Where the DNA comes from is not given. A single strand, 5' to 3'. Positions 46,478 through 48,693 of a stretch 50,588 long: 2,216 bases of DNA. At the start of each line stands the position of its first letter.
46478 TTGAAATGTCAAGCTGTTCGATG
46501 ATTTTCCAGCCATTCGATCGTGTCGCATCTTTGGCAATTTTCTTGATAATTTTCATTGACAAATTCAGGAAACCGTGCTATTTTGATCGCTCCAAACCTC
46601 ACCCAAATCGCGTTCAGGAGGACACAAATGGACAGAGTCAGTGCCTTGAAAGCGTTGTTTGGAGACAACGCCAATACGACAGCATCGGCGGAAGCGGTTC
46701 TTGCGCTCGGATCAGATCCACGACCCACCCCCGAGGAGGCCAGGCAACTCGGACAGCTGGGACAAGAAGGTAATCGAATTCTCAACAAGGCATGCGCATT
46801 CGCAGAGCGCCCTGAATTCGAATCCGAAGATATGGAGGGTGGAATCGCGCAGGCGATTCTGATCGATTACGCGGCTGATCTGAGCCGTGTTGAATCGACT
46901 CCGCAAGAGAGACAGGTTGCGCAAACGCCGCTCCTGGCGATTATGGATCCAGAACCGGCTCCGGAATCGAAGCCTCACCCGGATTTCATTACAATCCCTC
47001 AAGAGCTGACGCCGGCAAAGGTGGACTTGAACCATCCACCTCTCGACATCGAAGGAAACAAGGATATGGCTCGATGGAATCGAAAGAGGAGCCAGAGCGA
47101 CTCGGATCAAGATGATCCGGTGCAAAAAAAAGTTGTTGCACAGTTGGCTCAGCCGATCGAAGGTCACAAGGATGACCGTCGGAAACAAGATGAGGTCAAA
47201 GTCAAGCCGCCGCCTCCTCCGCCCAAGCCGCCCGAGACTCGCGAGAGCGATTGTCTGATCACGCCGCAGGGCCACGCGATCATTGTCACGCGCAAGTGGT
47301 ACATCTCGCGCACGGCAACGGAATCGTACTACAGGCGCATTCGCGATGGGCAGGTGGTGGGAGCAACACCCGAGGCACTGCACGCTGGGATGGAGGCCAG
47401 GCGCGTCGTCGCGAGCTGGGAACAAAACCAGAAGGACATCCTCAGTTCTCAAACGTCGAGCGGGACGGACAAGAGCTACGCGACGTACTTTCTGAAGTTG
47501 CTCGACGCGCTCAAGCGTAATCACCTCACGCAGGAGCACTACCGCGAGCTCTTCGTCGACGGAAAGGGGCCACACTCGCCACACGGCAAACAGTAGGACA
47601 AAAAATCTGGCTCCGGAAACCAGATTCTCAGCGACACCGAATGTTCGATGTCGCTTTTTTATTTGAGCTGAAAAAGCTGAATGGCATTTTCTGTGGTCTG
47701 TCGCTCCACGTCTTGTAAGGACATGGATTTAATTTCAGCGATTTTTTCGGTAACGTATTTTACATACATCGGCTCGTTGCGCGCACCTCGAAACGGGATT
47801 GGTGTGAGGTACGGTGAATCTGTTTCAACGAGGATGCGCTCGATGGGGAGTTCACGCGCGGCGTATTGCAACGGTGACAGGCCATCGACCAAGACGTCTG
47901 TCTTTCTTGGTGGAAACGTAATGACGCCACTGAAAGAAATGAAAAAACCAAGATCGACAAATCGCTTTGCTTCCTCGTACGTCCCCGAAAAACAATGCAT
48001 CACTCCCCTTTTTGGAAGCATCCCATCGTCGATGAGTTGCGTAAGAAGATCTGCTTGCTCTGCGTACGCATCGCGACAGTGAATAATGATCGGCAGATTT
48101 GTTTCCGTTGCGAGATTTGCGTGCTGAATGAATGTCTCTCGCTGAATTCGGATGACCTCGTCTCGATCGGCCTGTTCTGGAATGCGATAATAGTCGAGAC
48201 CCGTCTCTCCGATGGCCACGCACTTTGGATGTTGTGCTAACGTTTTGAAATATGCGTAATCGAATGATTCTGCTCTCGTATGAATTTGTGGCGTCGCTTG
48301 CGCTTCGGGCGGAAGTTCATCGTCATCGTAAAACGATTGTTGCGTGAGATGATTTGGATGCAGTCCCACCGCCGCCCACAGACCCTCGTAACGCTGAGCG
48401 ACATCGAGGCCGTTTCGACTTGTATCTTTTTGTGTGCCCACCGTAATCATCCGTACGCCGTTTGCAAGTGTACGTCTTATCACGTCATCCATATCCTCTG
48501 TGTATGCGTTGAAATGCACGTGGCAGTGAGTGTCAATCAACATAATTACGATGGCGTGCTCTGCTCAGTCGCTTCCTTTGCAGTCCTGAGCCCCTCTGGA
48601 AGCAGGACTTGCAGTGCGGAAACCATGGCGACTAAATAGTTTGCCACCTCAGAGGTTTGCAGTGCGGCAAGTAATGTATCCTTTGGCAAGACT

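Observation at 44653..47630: High-GC two-gene island of unknown function inserted between tatD and the helicase promoter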

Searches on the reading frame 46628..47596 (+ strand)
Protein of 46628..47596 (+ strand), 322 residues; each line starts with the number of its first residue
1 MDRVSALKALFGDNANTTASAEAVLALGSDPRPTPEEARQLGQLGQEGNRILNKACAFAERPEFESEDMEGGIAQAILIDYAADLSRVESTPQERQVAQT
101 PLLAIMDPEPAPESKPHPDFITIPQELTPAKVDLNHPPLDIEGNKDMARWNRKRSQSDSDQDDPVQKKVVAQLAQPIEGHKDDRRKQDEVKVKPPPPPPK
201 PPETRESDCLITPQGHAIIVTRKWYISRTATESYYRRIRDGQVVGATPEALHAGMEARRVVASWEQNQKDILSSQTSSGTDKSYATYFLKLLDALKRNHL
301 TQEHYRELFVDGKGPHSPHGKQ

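Call 5: search_protein_families(library=pfam, proteins=[window:46628-47596:+], max_evalue=1)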
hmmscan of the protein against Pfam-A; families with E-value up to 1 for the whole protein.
window:46628-47596:+ (322 aa): 0 families

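Call 6: search_protein_families(library=phrogs, proteins=[window:46628-47596:+], max_evalue=1)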
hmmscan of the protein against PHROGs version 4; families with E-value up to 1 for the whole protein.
window:46628-47596:+ (322 aa): 1 family
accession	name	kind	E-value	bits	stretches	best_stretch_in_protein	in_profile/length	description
phrog_2447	-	DNA, RNA and nucleotide metabolism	0.029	15.4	1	148-277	107-221/295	replication initiation protein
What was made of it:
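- On Phage/virus structural or replication proteins (PHROGs, BFVD, IMG/VR): B has only E = 0.029, in its low-complexity linker (call 6).
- B gives a weak PHROG "replication initiation" hit (E = 0.029, call 6).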

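Call 7: search_protein_families(library=padloc, proteins=[window:46628-47596:+], max_evalue=1)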
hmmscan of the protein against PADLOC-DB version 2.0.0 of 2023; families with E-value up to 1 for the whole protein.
window:46628-47596:+ (322 aa): 0 families

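Call 8: search_protein_families(library=ncbifam, proteins=[window:46628-47596:+], max_evalue=1)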
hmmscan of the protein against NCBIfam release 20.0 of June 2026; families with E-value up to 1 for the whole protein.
window:46628-47596:+ (322 aa): 0 families

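Call 10: find_homologous_proteins(query=window:46628-47596:+)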
Query window:46628-47596:+ (322 aa): 1 proteins with E <= 0.001 among 4734 candidates.
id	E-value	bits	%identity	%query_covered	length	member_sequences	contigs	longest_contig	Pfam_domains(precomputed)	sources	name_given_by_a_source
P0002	5.8e-213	724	100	100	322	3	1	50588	-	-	-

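Call 76: predict_structure(alignment_id=A4)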
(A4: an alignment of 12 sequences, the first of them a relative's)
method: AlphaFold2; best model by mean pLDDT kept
length: 322 residues; sequences in the alignment: 12
mean_pLDDT: 68.8   pTM: 0.38
mean pLDDT of the five models: 68.8, 66.7, 65.0, 64.4, 62.6
residues with pLDDT >= 90: 128; 70-90: 60; 50-70: 14; < 50: 120
segments of 3 or more residues with pLDDT < 50: 91-193, 200-208, 315-322
pLDDT, mean of each block of 10 residues (from residue 1): 95 92 92 94 92 94 85 90 78 33 36 37 30 29 34 38 34 35 38 49 46 83 90 93 88 93 96 93 94 87 85 52 31
secondary structure, 60 per line:
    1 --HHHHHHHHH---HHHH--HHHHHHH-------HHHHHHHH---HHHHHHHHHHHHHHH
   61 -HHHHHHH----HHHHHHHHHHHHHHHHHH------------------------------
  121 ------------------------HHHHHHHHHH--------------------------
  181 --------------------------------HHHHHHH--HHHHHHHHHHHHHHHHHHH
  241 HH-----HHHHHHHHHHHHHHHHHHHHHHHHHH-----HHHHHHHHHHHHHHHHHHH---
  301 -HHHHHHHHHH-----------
elements in order: H3-11 H15-18 H21-27 H35-42 H46-60 H62-68 H73-90 H145-154 H213-219 H222-242 H248-273 H279-297 H302-311
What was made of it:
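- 46628..47596 (+): Gene B, 322 aa, the conserved divergent partner of A. N-terminal helical domain (1-90), disordered Pro/Ala/charged linker (91-208), C-terminal helical domain (210-311). GC3 is 0.64. AF2 domains have pLDDT around 90 and the linker is below 50 (call 76).
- B's two-domain-plus-linker architecture comes from call 76.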

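Call 80: fold_search(model_id=the predicted structure, library=pdb)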
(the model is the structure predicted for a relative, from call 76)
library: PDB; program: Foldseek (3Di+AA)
matches with E <= 10: 30; with E <= 0.001: 0
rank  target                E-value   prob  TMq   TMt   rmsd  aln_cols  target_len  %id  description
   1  7rka_A                3.8e+00  0.08  0.12  0.16   9.8       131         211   18  Crystal structure analysis of Colorado potato beetle glutathione-S transferase LdGSTu1 (released 2022-07-06)
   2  6f85_A                4.2e+00  0.21  0.14  0.12   9.2        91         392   20  Crystal structure of cytochrome P450 CYP260A1 (S276N) bound with histidine (released 2018-03-14)
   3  9rtt_a                4.4e+00  0.06  0.12  0.15  25.4       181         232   12  Activated Elongation Complex with IWS1 and ELOF1 (released 2025-09-03)
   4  1y8m_MODEL_1_A        4.8e+00  0.10  0.14  0.24  11.5       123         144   10  Solution Structure of Yeast Mitochondria Fission Protein Fis1 (released 2005-04-05)
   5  8fih_B                5.6e+00  0.15  0.17  0.39  10.2       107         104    8  Multi-state design of two-state switchable hinge proteins (released 2023-08-16)
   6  3buj                  6.1e+00  0.09  0.11  0.10   8.9        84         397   18  Crystal Structure of CalO2 (released 2008-04-29)
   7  3kav_A                6.4e+00  0.06  0.10  0.21  15.0       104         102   13  Crystal Structure of THE MUTANT (L80M) PA2107 PROTEIN from Pseudomonas aeruginosa, Northeast Structural Genomics Conso (released 2009-10-27)
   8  6f8a_A                6.7e+00  0.20  0.15  0.12   8.8        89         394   20  Crystal structure of cytochrome P450 CYP260A1 (S276I) bound with histidine (released 2018-03-14)
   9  5liv_A                6.7e+00  0.14  0.14  0.12   8.8        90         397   19  Crystal structure of myxobacterial CYP260A1 (released 2016-11-23)
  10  5liv_C                7.1e+00  0.20  0.15  0.13   8.8        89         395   20  Crystal structure of myxobacterial CYP260A1 (released 2016-11-23)
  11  2yoo_A                7.1e+00  0.15  0.15  0.12   7.6       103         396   14  Cholest-4-en-3-one bound structure of CYP142 from Mycobacterium smegmatis (released 2013-02-27)
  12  8fie                  7.4e+00  0.35  0.14  0.11   7.4        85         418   19  Crystal Structure of Erwinia tracheiphila CYP114 mutant - A261D (released 2023-07-05)
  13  2yoo_B                7.8e+00  0.15  0.15  0.12   7.1       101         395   13  Cholest-4-en-3-one bound structure of CYP142 from Mycobacterium smegmatis (released 2013-02-27)
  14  3kaw_B                7.8e+00  0.07  0.10  0.25  15.0        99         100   13  Crystal Structure of PA2107 PROTEIN from Pseudomonas aeruginosa, Northeast Structural Genomics Consortium Target PaR19 (released 2009-10-27)
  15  6dv9_F                7.8e+00  0.03  0.09  0.13  13.4       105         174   15  Crystal structure of Mycobacterium tuberculosis transcription initiation complex(ECF sigma factor L) containing 5nt RN (released 2019-02-20)
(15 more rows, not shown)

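Call 89: search_protein_families(library=pfam, alignment_id=A4, max_evalue=0.1)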
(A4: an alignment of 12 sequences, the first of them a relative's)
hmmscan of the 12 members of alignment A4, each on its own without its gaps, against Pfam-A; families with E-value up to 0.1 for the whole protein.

A. member 1, P0002 (322 aa): 0 families

B. families by the number of members that match (of 12 scanned): 2 families
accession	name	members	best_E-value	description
PF14307.12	Glyco_tran_WbsX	1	0.06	Glycosyltransferase WbsX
PF12635.12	DUF3780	1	0.087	Protein of unknown function (DUF3780)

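Call 91: search_solved_structures(query=A4, max_evalue=1)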
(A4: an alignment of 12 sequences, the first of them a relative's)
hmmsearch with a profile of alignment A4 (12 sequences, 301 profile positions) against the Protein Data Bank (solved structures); distinct sequences matched with E-value up to 1: 0.

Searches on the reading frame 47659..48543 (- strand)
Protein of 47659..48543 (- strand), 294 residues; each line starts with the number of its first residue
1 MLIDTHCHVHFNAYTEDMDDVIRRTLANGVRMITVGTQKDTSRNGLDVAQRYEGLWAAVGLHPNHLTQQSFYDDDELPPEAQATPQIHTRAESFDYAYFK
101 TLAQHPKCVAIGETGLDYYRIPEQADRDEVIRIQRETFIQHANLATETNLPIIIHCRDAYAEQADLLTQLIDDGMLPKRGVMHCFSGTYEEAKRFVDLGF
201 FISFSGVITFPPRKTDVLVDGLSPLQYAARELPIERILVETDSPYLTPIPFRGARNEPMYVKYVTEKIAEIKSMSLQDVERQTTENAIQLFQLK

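Call 14: find_related_loci(query=window:47659-48543:-, collection=genome_contigs, flank=10000)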
Query window:47659-48543:- (294 aa) in genome_contigs; peptide patterns used: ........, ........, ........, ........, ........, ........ (x = any residue, [..] = any of these).
496 stretches matched a pattern; 388 encode a relative of the query (tblastn E <= 1e-3); the best 80 are kept; 80 distinct loci.
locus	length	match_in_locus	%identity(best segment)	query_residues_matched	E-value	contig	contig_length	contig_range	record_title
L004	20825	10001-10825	59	2-294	5e-114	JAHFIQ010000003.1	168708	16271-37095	MAG: Candidatus Uhrbacteria bacterium isolate nzgw366 NODE_52_length_168709_cov_41.113579, whole genome shotgun sequence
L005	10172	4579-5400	58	2-293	3e-113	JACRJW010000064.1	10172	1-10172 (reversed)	MAG: Candidatus Uhrbacteria bacterium isolate NC_groundwater_1839_Pr3_B-0.1um_53_10 SR-2_scaffold_141_2493603, whole gen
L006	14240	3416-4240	43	1-293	7e-78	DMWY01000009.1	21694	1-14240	MAG TPA_asm: Candidatus Moraniibacteriota bacterium isolate UBA12116 contig_1658, whole genome shotgun sequence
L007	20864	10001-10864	42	1-293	8e-77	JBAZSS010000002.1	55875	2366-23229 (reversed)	MAG: Parcubacteria group bacterium isolate SO_2017_GW1_179 NODE_3012_length_55875_cov_1.131682_OW334_2017, whole genome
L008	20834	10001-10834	44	1-293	3e-75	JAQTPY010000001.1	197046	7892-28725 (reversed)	MAG: Candidatus Paceibacterota bacterium isolate STB_127 NODE_160_length_197046_cov_4.476125_Sandtown_B, whole genome sh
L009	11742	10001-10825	43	1-293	5e-74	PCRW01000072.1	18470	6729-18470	MAG: Candidatus Moranbacteria bacterium CG23_combo_of_CG06-09_8_20_14_all_35_22 CG23_scaffold_3983_c, whole genome shotg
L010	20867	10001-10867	42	1-293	2e-73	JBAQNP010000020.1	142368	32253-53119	MAG: Candidatus Moraniibacteriota bacterium isolate MFD12002_ilm_asm_bin49 k127_62493, whole genome shotgun sequence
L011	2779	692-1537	39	1-293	3e-70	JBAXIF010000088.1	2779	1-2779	MAG: Candidatus Falkowbacteria bacterium isolate ELA342 MAG342_88, whole genome shotgun sequence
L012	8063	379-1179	41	1-294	3e-67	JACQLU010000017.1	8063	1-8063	MAG: Parcubacteria group bacterium isolate NC_groundwater_1211_Ag_S-0.1um_51_31 S_p1_S3_coassembly_k141_437034, whole ge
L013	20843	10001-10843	40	2-293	6e-67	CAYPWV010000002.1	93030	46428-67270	MAG TPA_asm: uncultured Gammaproteobacteria bacterium isolate SRP342105_co1_259 genome assembly, contig: NODE_285_length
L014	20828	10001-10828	41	3-293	6e-66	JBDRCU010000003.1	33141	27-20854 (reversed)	MAG: Parcubacteria group bacterium isolate MEGAHIT-group-1.202 k141_3541606, whole genome shotgun sequence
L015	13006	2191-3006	40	1-293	1e-65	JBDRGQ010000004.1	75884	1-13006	MAG: bacterium isolate MEGAHIT-group-1.445 k141_12414402, whole genome shotgun sequence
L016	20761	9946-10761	41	1-293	3e-65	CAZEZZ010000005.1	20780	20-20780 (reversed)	MAG TPA_asm: uncultured Candidatus Saccharibacteria bacterium isolate SRP104257_co1_235 genome assembly, contig: NODE_13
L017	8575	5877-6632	44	2-293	1e-64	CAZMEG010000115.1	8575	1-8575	MAG TPA_asm: uncultured Cytophagia bacterium isolate SRP162660_co1_270 genome assembly, contig: NODE_7946_length_8575_co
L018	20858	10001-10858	38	3-293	2e-63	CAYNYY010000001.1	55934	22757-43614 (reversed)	MAG TPA_asm: uncultured Candidatus Saccharibacteria bacterium isolate SRP128015_co4_7 genome assembly, contig: NODE_105_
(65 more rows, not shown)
